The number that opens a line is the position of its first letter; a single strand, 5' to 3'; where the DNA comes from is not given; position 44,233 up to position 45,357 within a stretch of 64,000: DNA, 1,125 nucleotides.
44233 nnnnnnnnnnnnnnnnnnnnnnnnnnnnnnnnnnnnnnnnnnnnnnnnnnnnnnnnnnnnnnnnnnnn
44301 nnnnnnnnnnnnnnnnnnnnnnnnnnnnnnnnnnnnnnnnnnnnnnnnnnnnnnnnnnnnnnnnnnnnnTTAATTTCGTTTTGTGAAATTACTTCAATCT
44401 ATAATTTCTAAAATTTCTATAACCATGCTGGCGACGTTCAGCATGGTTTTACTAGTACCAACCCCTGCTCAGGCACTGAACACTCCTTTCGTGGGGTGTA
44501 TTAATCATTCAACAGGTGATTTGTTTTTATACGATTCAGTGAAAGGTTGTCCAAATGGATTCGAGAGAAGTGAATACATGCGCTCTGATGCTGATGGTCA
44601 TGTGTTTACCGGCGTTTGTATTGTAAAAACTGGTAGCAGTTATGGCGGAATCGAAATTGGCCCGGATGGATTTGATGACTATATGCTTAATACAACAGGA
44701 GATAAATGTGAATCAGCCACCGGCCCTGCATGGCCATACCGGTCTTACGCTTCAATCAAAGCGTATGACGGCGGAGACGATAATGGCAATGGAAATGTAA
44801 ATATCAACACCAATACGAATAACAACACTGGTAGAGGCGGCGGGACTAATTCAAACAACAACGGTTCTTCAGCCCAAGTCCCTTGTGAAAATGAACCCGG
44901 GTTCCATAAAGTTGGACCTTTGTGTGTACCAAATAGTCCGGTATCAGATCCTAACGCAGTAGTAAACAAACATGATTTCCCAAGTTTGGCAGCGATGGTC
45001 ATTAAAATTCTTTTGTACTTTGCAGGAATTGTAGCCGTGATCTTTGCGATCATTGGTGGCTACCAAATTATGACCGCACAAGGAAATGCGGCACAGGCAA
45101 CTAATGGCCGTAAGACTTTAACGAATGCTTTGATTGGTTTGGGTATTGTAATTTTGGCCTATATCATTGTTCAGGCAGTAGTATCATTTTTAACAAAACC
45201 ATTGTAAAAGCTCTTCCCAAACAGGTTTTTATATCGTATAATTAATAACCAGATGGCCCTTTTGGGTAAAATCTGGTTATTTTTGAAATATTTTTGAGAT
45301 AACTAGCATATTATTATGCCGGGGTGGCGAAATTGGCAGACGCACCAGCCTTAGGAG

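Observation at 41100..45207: Tandem array of seven paralogous pilin-like genes with hypervariable N-domains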

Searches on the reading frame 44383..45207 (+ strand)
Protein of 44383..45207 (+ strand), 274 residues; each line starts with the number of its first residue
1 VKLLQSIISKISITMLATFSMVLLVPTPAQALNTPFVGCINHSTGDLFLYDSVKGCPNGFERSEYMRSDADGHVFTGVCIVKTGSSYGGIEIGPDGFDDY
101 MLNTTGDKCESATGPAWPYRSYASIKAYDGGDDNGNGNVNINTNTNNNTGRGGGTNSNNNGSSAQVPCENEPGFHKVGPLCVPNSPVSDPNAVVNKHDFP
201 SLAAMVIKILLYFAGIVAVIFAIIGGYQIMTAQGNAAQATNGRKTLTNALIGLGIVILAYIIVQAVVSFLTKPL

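Call 3: search_protein_families(library=pfam, proteins=[window:44383-45207:+], max_evalue=1)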
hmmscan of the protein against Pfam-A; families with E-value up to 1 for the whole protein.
window:44383-45207:+ (274 aa): 4 families
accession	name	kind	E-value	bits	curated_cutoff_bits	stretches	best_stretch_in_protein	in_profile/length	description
PF18895.5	T4SS_pilin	-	3.8e-07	30.5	26.6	1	210-266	16-71/71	Type IV secretion system pilin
PF07125.16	DUF1378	-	0.0027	18.3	25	1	206-230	4-28/59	Protein of unknown function (DUF1378)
PF19607.4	DUF6112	-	0.0091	16.2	25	1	205-260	18-72/88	Family of unknown function (DUF6112)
PF11998.13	DUF3493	-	0.21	12.2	27.1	1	209-262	20-74/79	Low psii accumulation1 / Rep27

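Call 4: search_protein_families(library=ncbifam, proteins=[window:44383-45207:+], max_evalue=1)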
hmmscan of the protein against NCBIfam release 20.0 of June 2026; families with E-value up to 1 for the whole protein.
window:44383-45207:+ (274 aa): 1 family
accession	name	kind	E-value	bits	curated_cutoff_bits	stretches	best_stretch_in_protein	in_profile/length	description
NF045849.1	ICE_MMCAP2_0565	equivalog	0.00013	21.5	40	1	205-269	15-79/80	Mbov_0395 family pilin-like conjugal transfer protein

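Call 35: find_homologous_proteins(query=window:44425-45204:+, max_evalue=0.001)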
Query window:44425-45204:+ (260 aa): 65 proteins with E <= 0.001 among 1068 candidates.
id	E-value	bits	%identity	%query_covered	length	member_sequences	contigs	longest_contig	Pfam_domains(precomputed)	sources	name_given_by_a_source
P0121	5.5e-172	588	100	100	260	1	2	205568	PF18895.6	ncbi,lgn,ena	-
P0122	4.4e-67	244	50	99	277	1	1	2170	PF18895.6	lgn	-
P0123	2.8e-59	219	44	99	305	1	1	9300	PF18895.6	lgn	-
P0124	7.0e-53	198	48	99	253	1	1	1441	PF18895.6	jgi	jgi:hypothetical protein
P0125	1.7e-52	197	42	99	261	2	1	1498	PF18895.6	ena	-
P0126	2.8e-48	183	42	99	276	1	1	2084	PF18895.6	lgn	-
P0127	3.3e-47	179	70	42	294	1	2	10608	PF18895.6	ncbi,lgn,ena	-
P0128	2.0e-46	177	45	99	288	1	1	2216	PF18895.6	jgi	jgi:hypothetical protein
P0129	3.5e-46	176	44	99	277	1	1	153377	PF18895.6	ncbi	-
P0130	1.9e-45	174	66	45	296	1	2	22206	PF18895.6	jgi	jgi:hypothetical protein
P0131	1.4e-42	164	65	42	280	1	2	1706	PF18895.6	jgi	jgi:hypothetical protein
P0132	2.3e-42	163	42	90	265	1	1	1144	PF18895.6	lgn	-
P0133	2.8e-42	163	42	99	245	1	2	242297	PF18895.6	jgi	jgi:hypothetical protein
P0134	4.5e-42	162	68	39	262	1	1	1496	PF18895.6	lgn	-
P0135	1.0e-41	161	71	39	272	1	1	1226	PF18895.6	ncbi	-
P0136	4.3e-41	159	73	42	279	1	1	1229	PF18895.6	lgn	-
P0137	5.2e-41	159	68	39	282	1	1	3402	PF18895.6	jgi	jgi:hypothetical protein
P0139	1.3e-40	158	42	99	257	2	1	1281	PF18895.6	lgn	-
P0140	1.6e-40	157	65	39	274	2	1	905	PF18895.6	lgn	-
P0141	1.7e-40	157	63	42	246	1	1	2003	PF18895.6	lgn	-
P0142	3.3e-40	156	77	39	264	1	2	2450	PF18895.6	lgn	-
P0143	4.7e-40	156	64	38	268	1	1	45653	PF18895.6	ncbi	-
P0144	7.6e-40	155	67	42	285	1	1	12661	PF18895.6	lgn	-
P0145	9.2e-40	155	40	90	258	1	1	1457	PF18895.6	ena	-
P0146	1.2e-39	154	69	39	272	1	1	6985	PF18895.6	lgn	-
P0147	2.1e-39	154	45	90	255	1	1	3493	PF18895.6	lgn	-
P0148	2.6e-39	153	40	99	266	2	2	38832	PF18895.6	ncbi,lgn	-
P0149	3.2e-39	153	66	43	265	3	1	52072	PF18895.6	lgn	-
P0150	4.8e-39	153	41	93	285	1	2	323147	PF18895.6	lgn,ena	-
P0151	6.3e-38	149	66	39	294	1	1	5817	PF18895.6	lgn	-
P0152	8.7e-38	148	64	42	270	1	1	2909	PF18895.6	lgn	-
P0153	9.9e-38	148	68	39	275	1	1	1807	PF18895.6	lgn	-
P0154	9.9e-38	148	41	98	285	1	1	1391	PF18895.6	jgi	jgi:hypothetical protein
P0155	1.0e-37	148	57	50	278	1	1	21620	PF18895.6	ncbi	-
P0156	2.2e-37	147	67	41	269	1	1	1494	PF18895.6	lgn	-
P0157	6.5e-37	146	61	40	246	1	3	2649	PF18895.6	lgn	-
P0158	2.7e-36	144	65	38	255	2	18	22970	PF18895.6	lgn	-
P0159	6.9e-36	142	66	39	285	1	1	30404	PF18895.6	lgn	-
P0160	1.0e-35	142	59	40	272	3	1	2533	PF18895.6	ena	-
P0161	1.5e-35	141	60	40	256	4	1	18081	PF18895.6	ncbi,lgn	-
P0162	3.7e-35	140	37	99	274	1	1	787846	PF18895.6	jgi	jgi:Type IV secretion system pilin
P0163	6.7e-35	139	67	42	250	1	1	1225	PF18895.6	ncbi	-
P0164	7.1e-35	139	42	99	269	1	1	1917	PF18895.6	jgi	jgi:hypothetical protein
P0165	2.8e-34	137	40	99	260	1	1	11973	PF18895.6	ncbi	-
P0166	2.5e-32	131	60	40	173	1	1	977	PF18895.6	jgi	jgi:hypothetical protein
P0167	4.8e-32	130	64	39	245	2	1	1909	PF18895.6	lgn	-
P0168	9.1e-32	129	59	44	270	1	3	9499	PF18895.6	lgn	-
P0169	5.8e-30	123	37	90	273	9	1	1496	PF18895.6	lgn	-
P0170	1.1e-29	122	57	44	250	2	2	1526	PF18895.6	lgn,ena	-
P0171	7.1e-29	119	52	47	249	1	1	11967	PF18895.6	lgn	-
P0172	2.2e-28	118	58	38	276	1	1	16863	PF18895.6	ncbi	-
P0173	2.7e-28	117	37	90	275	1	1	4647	PF18895.6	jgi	jgi:hypothetical protein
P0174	3.9e-28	117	62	39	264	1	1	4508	PF18895.6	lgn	-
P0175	2.2e-27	114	59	38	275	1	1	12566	PF18895.6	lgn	-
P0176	1.1e-26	112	51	51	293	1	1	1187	PF18895.6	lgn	-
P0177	1.9e-24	105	55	43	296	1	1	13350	PF18895.6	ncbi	-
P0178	2.6e-24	104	56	38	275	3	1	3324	PF18895.6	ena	-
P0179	4.0e-24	104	56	38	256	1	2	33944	PF18895.6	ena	-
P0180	9.8e-24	102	56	38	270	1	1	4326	PF18895.6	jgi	jgi:hypothetical protein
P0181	1.1e-22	99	52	43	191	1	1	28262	PF18895.6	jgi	jgi:hypothetical protein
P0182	2.0e-21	95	57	36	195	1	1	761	PF18895.6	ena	-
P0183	2.4e-21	95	45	46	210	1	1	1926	PF18895.6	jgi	jgi:type IV secretion system pilin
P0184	4.5e-21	94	47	49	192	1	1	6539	PF18895.6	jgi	-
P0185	2.7e-20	91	54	35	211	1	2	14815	PF18895.6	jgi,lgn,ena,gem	-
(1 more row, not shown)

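Call 49: predict_structure(alignment_id=A3)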
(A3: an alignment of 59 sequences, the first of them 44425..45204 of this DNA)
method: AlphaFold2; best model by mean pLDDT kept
length: 260 residues; sequences in the alignment: 59
mean_pLDDT: 79.2   pTM: 0.45
mean pLDDT of the five models: 79.2, 79.0, 77.8, 76.4, 75.6
residues with pLDDT >= 90: 88; 70-90: 107; 50-70: 31; < 50: 34
segments of 3 or more residues with pLDDT < 50: 12-14, 120-148
pLDDT, mean of each block of 10 residues (from residue 1): 51 58 97 96 97 91 96 95 93 96 96 76 45 43 43 78 82 68 73 84 85 82 85 87 87 78
secondary structure, 60 per line:
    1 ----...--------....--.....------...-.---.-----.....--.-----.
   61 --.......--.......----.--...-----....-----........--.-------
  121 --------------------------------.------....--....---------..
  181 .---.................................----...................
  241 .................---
elements in order: H16-19 E22-26 E33-35 E47-51 E63-69 E72-78 E86-88 E94-97 E103-107 E160-163 E166-169 H185-217 H222-257

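Call 58: fold_search(model_id=the predicted structure, library=pdb)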
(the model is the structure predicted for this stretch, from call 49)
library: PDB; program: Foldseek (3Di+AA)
matches with E <= 10: 118; with E <= 0.001: 0
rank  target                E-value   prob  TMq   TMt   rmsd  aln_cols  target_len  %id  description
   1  5jjn_B                1.4e+00  0.72  0.15  0.49   3.0        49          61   26  Structure of the SRII/HtrII(G83F) Complex in P212121 space group ("V" shape) (released 2017-02-15)
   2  7bhq_B                1.7e+00  0.02  0.10  0.12  14.6       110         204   11  In situ assembled Salmonella FlgD hook cap complex (released 2021-05-05)
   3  4gyc_B                1.9e+00  0.63  0.15  0.49   2.9        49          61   26  Structure of the SRII(D75N mutant)/HtrII Complex in I212121 space group ("U" shape) (released 2013-05-08)
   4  8zbj_F                1.9e+00  0.03  0.09  0.11  13.1       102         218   10  Cryo-EM structure of Somatostatin receptor 5 (SSTR5) with Gi1 complex (released 2025-04-30)
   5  7zcm_B                2.1e+00  0.60  0.15  0.46   3.0        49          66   26  Dark state structure of Sensory Rhodopsin II in complex with HtrII solved by room temperature serial synchrotron cryst (released 2023-11-29)
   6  5jje_B                2.3e+00  0.60  0.16  0.53   3.0        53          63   24  Structure of the SRII/HtrII Complex in I212121 space group ("U" shape) (released 2017-02-15)
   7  4csq_MODEL_1_A        2.3e+00  0.06  0.12  0.20   8.2        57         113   14  NMR solution structure of PA3793 from Pseudomonas aeruginosa (released 2014-04-30)
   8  8dfu_0                2.6e+00  0.44  0.20  0.54   7.3        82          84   13  Cryo-EM structure of conjugation pili from Aeropyrum pernix (released 2023-03-22)
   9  7eh9_A                2.9e+00  0.02  0.10  0.15  13.5        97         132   11  Crystal structure of the flagellar hook cap fragment from Salmonella enterica serovar Typhimurium (released 2021-11-24)
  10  9bnk_L                3.1e+00  0.02  0.08  0.15   9.7        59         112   17  Cryo-EM structure of rhesus antibody V031-a.01 in complex with HIV-1 Env BG505 DS-SOSIP (released 2025-05-07)
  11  8znt_E                3.3e+00  0.03  0.09  0.10  10.0        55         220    9  Catalytic antibody T99_C220A (released 2025-05-28)
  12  9ebh_E                3.7e+00  0.02  0.09  0.09  11.0        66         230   11  Human adenosine A3 receptor Gi1 complex bound to adenosine (released 2025-08-20)
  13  9vub_C                3.9e+00  0.82  0.27  0.19   1.6        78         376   12  channel C complex with 3 (released 2026-03-11)
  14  8gj4_D                3.9e+00  0.14  0.10  0.37   5.4        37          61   19  A1 Tei: Adenylation domain 1 core construct from teicoplanin biosynthesis (released 2023-12-06)
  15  5u0p_V                4.2e+00  0.41  0.21  0.43   3.6        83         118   14  Cryo-EM structure of the transcriptional Mediator (released 2017-03-08)
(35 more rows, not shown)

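Call 79: search_protein_families(library=phrogs, proteins=[window:44383-45207:+], max_evalue=0.01)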
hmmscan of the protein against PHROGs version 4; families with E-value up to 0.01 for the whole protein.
window:44383-45207:+ (274 aa): 1 family
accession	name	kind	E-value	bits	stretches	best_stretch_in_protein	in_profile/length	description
phrog_494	-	unknown function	0.0047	18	1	206-231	4-29/59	-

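Call 82: search_solved_structures(query=A3, max_evalue=10)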
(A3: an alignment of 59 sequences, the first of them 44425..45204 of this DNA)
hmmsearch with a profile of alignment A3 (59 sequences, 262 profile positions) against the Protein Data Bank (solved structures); distinct sequences matched with E-value up to 10: 1.
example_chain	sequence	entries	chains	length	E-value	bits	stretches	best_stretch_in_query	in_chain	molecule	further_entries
7kj7_B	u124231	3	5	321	0.76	12.9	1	96-161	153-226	Surface protein P12p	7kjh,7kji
